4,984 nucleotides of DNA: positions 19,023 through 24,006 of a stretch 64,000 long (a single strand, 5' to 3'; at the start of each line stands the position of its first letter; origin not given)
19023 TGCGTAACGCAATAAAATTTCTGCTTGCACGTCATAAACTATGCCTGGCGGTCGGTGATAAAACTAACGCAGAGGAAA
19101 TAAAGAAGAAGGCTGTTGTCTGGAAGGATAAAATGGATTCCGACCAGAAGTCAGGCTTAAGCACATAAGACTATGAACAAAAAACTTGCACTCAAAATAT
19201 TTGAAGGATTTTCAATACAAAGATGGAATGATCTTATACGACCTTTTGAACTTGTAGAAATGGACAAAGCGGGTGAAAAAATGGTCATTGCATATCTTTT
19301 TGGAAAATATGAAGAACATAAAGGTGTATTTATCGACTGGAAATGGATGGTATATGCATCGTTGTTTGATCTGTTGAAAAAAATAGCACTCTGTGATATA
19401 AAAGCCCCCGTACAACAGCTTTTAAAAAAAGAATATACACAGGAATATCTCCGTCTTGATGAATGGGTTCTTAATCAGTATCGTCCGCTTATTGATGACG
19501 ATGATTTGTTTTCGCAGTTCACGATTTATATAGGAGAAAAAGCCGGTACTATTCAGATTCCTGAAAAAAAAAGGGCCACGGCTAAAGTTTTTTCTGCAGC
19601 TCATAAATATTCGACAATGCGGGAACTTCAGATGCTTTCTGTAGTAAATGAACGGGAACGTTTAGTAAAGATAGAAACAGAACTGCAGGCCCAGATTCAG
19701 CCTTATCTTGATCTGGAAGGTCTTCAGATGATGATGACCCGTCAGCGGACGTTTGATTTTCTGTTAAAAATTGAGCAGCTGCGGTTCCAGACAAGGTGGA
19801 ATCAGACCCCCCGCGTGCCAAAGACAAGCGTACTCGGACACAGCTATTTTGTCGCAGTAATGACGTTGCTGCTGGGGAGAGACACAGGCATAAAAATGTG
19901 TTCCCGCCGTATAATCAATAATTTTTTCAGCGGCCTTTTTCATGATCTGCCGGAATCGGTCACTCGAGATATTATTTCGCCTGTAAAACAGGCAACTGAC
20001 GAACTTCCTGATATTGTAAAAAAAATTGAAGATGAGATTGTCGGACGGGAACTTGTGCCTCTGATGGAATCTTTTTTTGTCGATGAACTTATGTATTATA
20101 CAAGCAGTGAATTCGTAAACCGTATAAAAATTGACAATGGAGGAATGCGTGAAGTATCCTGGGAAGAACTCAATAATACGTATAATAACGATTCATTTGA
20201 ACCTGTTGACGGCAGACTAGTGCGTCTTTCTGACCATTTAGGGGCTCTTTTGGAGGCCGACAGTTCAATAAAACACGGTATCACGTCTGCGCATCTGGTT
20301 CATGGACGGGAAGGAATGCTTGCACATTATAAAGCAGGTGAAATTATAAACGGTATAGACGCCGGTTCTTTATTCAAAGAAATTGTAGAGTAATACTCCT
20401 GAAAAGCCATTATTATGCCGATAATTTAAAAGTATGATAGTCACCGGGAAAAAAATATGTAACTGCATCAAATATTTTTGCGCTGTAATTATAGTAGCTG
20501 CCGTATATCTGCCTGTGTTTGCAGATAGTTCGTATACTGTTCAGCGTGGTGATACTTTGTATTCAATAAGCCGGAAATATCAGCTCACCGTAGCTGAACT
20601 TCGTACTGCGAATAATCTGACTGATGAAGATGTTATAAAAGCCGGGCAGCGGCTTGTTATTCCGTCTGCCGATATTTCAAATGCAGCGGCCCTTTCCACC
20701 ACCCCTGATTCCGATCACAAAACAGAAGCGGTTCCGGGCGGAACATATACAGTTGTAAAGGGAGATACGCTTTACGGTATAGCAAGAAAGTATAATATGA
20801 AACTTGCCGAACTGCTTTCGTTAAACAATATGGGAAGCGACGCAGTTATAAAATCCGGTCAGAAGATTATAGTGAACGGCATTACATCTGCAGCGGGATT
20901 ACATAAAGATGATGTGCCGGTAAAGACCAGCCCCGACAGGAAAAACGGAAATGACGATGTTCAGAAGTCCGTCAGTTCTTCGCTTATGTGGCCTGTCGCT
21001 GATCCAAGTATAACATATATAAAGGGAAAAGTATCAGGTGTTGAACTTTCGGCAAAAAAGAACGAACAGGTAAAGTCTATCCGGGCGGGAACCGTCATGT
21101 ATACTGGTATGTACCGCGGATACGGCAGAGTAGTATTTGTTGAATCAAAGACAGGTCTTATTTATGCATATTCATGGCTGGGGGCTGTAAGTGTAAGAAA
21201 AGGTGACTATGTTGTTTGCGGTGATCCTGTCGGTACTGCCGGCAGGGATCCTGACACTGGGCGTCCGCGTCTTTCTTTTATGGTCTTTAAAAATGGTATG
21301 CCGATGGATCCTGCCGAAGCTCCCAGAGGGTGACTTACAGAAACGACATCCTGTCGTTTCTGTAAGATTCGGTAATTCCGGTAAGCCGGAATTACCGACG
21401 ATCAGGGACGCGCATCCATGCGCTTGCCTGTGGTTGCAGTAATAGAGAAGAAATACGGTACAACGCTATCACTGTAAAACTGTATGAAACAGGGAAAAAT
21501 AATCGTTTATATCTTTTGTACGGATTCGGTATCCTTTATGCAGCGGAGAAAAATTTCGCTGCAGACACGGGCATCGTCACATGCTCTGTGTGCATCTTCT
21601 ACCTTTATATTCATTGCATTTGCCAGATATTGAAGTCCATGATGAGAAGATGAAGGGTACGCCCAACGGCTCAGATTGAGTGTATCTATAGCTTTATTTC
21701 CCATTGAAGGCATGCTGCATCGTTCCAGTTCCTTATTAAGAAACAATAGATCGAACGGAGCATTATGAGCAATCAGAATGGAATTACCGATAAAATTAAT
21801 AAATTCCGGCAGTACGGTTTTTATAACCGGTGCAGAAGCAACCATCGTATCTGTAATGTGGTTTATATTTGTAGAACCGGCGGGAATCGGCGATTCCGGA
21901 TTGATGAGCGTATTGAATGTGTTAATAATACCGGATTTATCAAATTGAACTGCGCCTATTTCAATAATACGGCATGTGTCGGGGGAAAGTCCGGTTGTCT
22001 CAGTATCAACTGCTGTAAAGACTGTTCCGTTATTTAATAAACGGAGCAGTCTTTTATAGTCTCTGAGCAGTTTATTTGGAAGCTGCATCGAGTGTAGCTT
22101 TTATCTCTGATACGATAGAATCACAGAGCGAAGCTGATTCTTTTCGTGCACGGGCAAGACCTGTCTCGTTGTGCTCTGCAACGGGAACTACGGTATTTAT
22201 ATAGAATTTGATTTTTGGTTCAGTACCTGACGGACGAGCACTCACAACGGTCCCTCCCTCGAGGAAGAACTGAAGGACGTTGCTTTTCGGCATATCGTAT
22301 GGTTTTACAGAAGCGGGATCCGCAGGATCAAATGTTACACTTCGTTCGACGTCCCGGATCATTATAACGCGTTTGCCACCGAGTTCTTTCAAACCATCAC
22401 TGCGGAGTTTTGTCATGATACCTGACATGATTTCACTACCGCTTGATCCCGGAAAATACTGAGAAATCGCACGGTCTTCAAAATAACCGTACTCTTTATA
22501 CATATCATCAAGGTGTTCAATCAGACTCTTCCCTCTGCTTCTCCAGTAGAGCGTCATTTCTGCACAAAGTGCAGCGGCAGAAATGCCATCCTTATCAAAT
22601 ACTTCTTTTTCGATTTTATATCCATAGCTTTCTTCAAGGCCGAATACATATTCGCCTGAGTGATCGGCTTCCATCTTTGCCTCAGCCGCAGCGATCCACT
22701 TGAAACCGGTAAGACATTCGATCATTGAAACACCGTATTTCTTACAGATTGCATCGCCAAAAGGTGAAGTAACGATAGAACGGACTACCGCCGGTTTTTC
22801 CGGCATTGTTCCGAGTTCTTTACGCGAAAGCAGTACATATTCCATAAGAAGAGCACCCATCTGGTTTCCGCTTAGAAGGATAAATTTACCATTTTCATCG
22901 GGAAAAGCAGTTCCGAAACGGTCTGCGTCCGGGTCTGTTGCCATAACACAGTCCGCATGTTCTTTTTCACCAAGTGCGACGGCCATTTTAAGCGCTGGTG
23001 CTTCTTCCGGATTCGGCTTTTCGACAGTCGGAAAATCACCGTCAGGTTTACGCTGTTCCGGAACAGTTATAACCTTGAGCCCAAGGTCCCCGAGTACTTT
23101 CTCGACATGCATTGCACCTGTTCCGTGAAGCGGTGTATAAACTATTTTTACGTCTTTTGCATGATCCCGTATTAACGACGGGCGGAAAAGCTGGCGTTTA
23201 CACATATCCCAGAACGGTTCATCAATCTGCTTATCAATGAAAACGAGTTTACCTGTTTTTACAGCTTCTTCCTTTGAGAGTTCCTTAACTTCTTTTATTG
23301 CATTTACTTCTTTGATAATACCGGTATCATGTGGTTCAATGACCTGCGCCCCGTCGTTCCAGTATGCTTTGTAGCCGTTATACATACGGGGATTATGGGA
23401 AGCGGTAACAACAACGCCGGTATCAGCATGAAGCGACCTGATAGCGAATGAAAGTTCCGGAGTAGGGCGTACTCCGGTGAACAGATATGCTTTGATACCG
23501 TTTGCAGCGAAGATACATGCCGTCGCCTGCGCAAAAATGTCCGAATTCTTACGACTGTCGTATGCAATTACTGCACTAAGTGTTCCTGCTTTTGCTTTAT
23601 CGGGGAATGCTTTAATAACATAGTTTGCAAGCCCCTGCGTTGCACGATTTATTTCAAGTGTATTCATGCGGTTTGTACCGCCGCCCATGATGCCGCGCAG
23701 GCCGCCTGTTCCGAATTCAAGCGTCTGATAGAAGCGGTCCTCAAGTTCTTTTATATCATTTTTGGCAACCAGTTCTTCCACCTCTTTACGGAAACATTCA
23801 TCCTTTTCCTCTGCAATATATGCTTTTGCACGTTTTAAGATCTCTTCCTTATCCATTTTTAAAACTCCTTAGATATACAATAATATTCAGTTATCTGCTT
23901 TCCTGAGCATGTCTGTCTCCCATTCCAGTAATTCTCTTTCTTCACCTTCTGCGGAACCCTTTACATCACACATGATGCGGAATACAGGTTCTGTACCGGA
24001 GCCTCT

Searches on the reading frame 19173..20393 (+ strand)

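Call 42: search_protein_families(library=pfam, proteins=[window:19173-20393:+], max_evalue=0.00001)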
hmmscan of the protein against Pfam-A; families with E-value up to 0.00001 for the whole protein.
window:19173-20393:+ (406 aa): 2 families
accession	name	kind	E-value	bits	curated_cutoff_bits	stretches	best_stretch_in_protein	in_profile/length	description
PF13023.12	HD_3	-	5.1e-24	85.5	22.5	1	200-378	1-160/165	HD domain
PF12917.13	YfbR-like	-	1.1e-13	51.8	25.9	1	196-305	2-111/182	5'-deoxynucleotidase YfbR-like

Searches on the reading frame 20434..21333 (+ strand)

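Call 42: search_protein_families(library=pfam, proteins=[window:20434-21333:+], max_evalue=0.00001)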
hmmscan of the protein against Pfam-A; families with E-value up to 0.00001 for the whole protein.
window:20434-21333:+ (299 aa): 4 families
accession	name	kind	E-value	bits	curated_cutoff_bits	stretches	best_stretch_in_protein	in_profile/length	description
PF01476.26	LysM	-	1.9e-33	114.5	20.9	2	34-77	1-43/43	LysM domain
PF01551.29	Peptidase_M23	-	1.8e-18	67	28.7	1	201-293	4-96/96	Peptidase family M23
PF23473.1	LysM3_LYK4_5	-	1.1e-09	38.6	29.3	0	33-68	4-38/48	LYK4/5 LysM3 domain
PF04225.17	LysM_OapA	-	9.1e-07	29.3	22.3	0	33-74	4-49/85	Opacity-associated protein A LysM-like domain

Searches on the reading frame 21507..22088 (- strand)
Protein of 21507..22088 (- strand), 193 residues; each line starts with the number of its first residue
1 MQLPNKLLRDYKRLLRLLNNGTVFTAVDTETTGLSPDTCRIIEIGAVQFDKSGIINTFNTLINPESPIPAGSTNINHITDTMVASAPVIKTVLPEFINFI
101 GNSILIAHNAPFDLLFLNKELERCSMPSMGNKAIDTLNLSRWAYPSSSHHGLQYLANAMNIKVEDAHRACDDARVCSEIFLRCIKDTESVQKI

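Call 42: search_protein_families(library=pfam, proteins=[window:21507-22088:-], max_evalue=0.00001)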
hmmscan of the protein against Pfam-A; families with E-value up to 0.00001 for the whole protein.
window:21507-22088:- (193 aa): 2 families
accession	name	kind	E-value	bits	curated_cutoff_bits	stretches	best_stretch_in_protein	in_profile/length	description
PF00929.31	RNase_T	-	9.1e-36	124.3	24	1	26-180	2-164/164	Exonuclease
PF16473.11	Rv2179c-like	-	5.9e-11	42.8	27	1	26-181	4-174/177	3'-5' exoribonuclease Rv2179c-like domain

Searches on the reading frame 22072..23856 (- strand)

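Call 42: search_protein_families(library=pfam, proteins=[window:22072-23856:-], max_evalue=0.00001)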
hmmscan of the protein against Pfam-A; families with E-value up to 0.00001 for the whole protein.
window:22072-23856:- (594 aa): 3 families
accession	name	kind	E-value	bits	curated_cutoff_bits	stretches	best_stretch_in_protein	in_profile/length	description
PF02878.22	PGM_PMM_I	-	2.5e-37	128.1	22.5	1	47-189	3-136/138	Phosphoglucomutase/phosphomannomutase, alpha/beta/alpha domain I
PF02879.22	PGM_PMM_II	-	8.3e-26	91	29.3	1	232-323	17-103/103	Phosphoglucomutase/phosphomannomutase, alpha/beta/alpha domain II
PF02880.22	PGM_PMM_III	-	1.6e-18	67.4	20.7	1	330-456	2-115/115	Phosphoglucomutase/phosphomannomutase, alpha/beta/alpha domain III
